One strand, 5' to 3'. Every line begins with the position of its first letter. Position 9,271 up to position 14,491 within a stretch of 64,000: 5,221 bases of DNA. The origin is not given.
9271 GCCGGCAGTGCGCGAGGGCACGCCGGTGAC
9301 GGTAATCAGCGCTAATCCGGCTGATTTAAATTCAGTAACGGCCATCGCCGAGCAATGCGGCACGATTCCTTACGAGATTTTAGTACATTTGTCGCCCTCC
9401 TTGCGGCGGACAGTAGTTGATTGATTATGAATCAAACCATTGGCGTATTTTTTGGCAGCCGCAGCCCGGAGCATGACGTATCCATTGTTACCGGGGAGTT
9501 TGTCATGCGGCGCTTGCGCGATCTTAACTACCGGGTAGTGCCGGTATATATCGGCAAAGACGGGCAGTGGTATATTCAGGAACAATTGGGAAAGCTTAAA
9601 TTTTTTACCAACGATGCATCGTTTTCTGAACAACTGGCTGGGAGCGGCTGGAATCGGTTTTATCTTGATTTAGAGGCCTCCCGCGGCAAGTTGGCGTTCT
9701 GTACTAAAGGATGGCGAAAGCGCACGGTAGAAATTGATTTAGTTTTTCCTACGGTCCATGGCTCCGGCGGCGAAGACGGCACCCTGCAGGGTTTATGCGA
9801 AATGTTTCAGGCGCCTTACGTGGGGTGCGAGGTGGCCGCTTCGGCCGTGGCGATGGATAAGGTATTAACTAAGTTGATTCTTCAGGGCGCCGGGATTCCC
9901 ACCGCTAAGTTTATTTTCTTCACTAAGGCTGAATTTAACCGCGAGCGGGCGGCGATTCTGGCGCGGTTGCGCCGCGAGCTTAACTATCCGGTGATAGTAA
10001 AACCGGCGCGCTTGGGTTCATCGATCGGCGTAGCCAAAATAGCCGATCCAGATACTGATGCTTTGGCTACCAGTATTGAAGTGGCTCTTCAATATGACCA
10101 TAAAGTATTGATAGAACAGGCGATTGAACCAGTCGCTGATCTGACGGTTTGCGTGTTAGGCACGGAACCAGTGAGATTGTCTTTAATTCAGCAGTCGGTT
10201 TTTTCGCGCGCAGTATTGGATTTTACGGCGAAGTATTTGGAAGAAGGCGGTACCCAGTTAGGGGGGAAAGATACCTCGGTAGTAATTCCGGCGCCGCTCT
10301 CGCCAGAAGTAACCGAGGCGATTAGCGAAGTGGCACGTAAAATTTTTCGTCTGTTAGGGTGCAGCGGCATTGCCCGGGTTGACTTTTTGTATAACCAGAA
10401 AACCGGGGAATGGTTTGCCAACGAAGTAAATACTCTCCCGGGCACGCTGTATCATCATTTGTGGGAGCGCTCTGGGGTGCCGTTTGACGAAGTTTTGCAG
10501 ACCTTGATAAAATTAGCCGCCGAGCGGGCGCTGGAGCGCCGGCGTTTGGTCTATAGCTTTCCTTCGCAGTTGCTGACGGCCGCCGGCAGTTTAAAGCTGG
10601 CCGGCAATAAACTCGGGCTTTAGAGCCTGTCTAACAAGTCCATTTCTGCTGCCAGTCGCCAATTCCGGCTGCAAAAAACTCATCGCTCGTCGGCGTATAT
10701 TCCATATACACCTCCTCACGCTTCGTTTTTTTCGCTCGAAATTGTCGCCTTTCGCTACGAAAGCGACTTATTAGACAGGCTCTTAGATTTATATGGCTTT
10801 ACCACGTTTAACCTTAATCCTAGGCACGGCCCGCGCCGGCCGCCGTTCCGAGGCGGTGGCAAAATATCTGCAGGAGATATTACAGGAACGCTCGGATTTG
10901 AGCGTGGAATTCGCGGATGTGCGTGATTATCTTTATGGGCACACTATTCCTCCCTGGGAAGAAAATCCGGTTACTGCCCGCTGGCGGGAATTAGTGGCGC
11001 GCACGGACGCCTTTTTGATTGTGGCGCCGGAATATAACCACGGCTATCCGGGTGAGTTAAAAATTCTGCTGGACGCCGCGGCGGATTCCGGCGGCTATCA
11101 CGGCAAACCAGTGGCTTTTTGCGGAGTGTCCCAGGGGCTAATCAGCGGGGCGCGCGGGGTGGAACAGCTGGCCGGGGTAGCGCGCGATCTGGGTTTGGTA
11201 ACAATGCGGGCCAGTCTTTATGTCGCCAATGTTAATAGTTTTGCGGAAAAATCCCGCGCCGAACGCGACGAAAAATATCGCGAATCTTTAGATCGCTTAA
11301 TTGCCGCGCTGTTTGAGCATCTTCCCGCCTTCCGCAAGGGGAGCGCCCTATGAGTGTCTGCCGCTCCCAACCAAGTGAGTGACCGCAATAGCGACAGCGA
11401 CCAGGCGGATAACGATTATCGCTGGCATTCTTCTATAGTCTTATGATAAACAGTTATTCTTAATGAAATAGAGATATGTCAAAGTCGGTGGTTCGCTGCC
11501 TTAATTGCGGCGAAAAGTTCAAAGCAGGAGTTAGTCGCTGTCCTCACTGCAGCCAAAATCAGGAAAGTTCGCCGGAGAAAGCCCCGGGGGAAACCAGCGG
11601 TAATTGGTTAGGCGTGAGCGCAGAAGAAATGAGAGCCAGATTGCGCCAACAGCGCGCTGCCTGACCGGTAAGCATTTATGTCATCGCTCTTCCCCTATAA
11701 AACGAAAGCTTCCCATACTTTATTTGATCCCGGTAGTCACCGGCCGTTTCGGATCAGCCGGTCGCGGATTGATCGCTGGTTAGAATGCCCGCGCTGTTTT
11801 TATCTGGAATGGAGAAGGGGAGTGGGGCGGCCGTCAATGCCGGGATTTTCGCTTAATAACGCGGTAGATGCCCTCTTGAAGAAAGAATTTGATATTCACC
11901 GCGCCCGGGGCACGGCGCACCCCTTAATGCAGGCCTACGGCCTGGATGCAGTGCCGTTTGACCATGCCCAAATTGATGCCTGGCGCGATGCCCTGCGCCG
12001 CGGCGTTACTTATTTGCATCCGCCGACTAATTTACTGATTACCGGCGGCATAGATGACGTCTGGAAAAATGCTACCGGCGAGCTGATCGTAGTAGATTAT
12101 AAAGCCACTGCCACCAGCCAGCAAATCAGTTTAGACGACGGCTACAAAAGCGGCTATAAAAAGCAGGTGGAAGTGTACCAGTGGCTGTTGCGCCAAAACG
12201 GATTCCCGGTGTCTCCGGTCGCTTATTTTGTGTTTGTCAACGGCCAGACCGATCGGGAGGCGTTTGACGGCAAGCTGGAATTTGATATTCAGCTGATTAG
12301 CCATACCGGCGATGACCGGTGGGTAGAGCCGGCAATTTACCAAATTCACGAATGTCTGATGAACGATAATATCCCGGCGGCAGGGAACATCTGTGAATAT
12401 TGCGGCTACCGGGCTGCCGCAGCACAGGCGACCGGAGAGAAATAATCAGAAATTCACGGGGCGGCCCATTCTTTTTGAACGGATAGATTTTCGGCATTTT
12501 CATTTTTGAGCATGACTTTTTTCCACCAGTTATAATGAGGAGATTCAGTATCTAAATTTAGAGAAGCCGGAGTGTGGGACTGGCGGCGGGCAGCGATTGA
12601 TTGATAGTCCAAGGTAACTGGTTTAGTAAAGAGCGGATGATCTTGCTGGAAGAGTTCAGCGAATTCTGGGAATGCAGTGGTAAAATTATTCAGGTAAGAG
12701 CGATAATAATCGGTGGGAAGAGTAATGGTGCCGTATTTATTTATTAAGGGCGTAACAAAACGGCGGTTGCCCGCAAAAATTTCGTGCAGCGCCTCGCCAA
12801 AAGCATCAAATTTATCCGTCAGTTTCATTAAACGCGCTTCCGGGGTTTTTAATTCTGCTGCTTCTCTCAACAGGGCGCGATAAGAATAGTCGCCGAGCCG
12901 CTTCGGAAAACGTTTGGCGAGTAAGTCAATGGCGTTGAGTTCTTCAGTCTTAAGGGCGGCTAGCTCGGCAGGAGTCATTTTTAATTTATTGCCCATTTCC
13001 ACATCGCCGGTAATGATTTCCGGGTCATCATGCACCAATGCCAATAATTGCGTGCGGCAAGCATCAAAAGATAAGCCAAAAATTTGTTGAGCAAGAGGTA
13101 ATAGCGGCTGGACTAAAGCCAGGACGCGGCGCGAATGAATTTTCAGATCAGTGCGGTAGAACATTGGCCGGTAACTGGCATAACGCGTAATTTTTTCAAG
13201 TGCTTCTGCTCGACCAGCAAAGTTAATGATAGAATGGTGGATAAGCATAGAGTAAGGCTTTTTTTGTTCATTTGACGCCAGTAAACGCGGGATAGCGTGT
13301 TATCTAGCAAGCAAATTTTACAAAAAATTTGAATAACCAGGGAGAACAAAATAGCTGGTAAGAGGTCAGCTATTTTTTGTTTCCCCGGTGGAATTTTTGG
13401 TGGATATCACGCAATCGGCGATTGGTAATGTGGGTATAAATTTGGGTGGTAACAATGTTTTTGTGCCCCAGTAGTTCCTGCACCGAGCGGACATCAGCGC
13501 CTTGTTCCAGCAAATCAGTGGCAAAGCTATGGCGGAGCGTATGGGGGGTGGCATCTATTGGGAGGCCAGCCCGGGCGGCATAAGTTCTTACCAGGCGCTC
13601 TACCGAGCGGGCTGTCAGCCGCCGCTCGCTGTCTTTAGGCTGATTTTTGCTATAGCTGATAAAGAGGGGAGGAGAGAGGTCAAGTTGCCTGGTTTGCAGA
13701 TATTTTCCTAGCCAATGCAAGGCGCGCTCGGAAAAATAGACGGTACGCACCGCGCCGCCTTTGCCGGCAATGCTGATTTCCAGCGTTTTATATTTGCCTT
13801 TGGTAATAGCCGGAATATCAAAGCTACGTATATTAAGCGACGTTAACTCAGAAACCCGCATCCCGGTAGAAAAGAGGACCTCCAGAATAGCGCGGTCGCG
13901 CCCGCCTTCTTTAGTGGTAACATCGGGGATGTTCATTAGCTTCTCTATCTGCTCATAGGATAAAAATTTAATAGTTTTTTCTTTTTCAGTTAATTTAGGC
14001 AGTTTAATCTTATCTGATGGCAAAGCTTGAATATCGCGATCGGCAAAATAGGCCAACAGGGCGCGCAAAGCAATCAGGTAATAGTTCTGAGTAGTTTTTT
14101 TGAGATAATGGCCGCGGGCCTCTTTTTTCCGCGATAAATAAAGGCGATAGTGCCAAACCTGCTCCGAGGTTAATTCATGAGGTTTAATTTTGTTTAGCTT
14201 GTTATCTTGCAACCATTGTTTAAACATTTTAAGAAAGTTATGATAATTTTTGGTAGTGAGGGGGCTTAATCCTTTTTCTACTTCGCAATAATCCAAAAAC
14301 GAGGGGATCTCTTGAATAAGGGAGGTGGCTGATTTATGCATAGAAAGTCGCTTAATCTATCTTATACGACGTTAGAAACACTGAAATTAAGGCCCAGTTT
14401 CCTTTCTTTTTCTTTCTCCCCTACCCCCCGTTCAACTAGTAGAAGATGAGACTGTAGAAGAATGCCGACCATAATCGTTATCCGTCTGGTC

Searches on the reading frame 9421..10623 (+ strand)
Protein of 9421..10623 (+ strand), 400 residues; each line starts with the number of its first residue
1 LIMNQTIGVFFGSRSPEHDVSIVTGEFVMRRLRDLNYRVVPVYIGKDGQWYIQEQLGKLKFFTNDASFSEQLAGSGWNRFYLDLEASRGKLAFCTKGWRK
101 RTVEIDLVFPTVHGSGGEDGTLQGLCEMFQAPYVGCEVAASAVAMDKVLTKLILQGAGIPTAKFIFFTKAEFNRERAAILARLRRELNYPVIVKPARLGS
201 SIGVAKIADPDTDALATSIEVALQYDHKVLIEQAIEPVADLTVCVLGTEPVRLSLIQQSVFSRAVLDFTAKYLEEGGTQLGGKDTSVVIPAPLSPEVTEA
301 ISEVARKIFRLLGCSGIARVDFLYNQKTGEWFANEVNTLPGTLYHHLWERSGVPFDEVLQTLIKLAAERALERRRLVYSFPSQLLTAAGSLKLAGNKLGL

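Call 43: search_protein_families(library=pfam, proteins=[window:9421-10623:+], max_evalue=0.001)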
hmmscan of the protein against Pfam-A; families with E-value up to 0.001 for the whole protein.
window:9421-10623:+ (400 aa): 4 families
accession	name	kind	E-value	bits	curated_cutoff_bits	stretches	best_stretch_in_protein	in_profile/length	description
PF07478.18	Dala_Dala_lig_C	-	2.7e-50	171.2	24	1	153-364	1-204/204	D-ala D-ala ligase C-terminus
PF01820.27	Dala_Dala_lig_N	-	1.5e-30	106.7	34.6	1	7-136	2-121/121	D-ala D-ala ligase N-terminus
PF02222.28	ATP-grasp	-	7.7e-07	29.4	27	0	154-245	3-86/179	ATP-grasp domain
PF02786.22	CPSase_L_D2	-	2.5e-06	27.6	19.8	0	286-338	125-178/211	Carbamoyl-phosphate synthase L chain, ATP binding domain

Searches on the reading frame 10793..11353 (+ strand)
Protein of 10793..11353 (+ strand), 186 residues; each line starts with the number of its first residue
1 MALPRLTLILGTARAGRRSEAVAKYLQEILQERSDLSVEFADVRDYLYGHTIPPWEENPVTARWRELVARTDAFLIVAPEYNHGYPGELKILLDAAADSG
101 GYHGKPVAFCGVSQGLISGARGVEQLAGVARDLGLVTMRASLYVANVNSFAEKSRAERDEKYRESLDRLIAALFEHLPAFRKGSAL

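Call 40: search_protein_families(library=pfam, proteins=[window:10793-11353:+], max_evalue=0.01)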
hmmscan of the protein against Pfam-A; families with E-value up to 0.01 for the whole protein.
window:10793-11353:+ (186 aa): 3 families
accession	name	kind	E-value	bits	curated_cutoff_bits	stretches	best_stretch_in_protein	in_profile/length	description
PF03358.20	FMN_red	-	7.4e-27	94.2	24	1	5-146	2-149/152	NADPH-dependent FMN reductase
PF02525.22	Flavodoxin_2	-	5.9e-05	23.3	27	1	7-122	4-135/198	Flavodoxin-like fold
PF18301.6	preATP-grasp_3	-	0.00015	22.3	26.3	1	57-82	26-51/76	pre ATP-grasp 3 domain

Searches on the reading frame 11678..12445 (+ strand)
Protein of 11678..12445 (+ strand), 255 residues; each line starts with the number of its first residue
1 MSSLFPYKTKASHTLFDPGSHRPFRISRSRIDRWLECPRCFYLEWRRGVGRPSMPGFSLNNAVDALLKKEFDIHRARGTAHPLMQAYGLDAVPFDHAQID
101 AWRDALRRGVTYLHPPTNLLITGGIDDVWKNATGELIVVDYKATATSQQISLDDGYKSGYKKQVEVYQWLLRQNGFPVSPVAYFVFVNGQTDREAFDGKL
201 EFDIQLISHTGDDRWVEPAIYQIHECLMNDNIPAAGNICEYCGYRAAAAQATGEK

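Call 40: search_protein_families(library=pfam, proteins=[window:11678-12445:+], max_evalue=0.01)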
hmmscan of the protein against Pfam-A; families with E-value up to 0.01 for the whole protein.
window:11678-12445:+ (255 aa): 2 families
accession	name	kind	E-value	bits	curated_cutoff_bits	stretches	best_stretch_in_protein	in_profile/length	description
PF12705.13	PDDEXK_1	-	6.9e-12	46.3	22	1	26-246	2-244/247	PD-(D/E)XK nuclease superfamily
PF01930.23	Cas_Cas4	-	0.0087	16.6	22.7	0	127-245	57-155/160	Domain of unknown function DUF83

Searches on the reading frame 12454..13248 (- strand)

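Call 40: search_protein_families(library=pfam, proteins=[window:12454-13248:-], max_evalue=0.01)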
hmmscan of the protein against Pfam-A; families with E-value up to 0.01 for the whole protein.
window:12454-13248:- (264 aa): 3 families
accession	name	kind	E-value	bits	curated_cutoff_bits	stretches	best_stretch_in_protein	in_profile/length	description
PF12917.13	YfbR-like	-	4.1e-18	66.1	25.9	1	12-166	4-154/182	5'-deoxynucleotidase YfbR-like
PF13023.12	HD_3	-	3.1e-07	30.9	22.5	1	61-152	45-130/165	HD domain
PF01966.28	HD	-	0.00041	21.1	22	1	37-149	3-115/116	HD domain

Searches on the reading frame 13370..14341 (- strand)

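Call 13: search_protein_families(library=ncbifam, proteins=[window:13370-14341:-])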
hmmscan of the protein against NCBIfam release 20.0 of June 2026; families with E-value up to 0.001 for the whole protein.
window:13370-14341:- (323 aa): 12 families
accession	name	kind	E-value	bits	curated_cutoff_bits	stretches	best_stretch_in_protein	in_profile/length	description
TIGR02225.1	recomb_XerD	equivalog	9.4e-68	228.6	329.6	1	14-318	2-287/290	site-specific tyrosine recombinase XerD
NF001399.0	PRK00283.1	subfamily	3.3e-67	226.9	279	1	10-319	7-297/300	tyrosine recombinase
TIGR02224.1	recomb_XerC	equivalog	2e-65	221.1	335.15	1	14-322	2-294/295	tyrosine recombinase XerC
NF040815.2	recomb_XerA_Arch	equivalog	1.1e-56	192.4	220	1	15-312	3-261/263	site-specific tyrosine recombinase/integron integrase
NF002331.0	PRK01287.1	subfamily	5.8e-55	186.7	371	1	4-322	22-329/365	site-specific tyrosine recombinase XerC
NF003462.0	PRK05084.1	equivalog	6.8e-36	123.7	267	2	121-316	168-355/360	tyrosine recombinase XerS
TIGR02249.1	integrase_gron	subfamily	6.7e-31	107.8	265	2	241-313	236-308/315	integron integrase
NF011946.0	PRK15417.1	equivalog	3.5e-18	65.9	435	1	247-307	257-317/337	integron integrase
NF007371.0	PRK09871.1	subfamily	6.2e-15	55.3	222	1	125-315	5-184/198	tyrosine-type DNA invertase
NF007370.0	PRK09870.1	subfamily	9.1e-15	54.8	221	1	121-317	7-191/200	tyrosine-type DNA invertase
NF040693.1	recomb_GmtY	equivalog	6.1e-08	32.3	340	1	213-311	338-438/441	gamma-mobile-trio recombinase GmtY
NF041502.1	integrase_1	equivalog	1.5e-07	30.5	350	1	243-315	298-370/484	site-specific integrase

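Call 40: search_protein_families(library=pfam, proteins=[window:13370-14341:-], max_evalue=0.01)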
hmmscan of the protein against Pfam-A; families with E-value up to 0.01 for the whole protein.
window:13370-14341:- (323 aa): 4 families
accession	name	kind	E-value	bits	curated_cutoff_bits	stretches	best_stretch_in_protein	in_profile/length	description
PF00589.27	Phage_integrase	-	1.5e-39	136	27.1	1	125-307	1-170/172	Phage integrase family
PF02899.23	Phage_int_SAM_1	-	8e-10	39.3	22.3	1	14-100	3-80/83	Phage integrase, N-terminal SAM-like domain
PF13495.12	Phage_int_SAM_4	-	6.3e-07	30.1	27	1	14-105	4-84/85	Phage integrase, N-terminal SAM-like domain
PF13102.12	Phage_int_SAM_5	-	1.3e-05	25.9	22.3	1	17-98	8-81/98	Phage integrase SAM-like domain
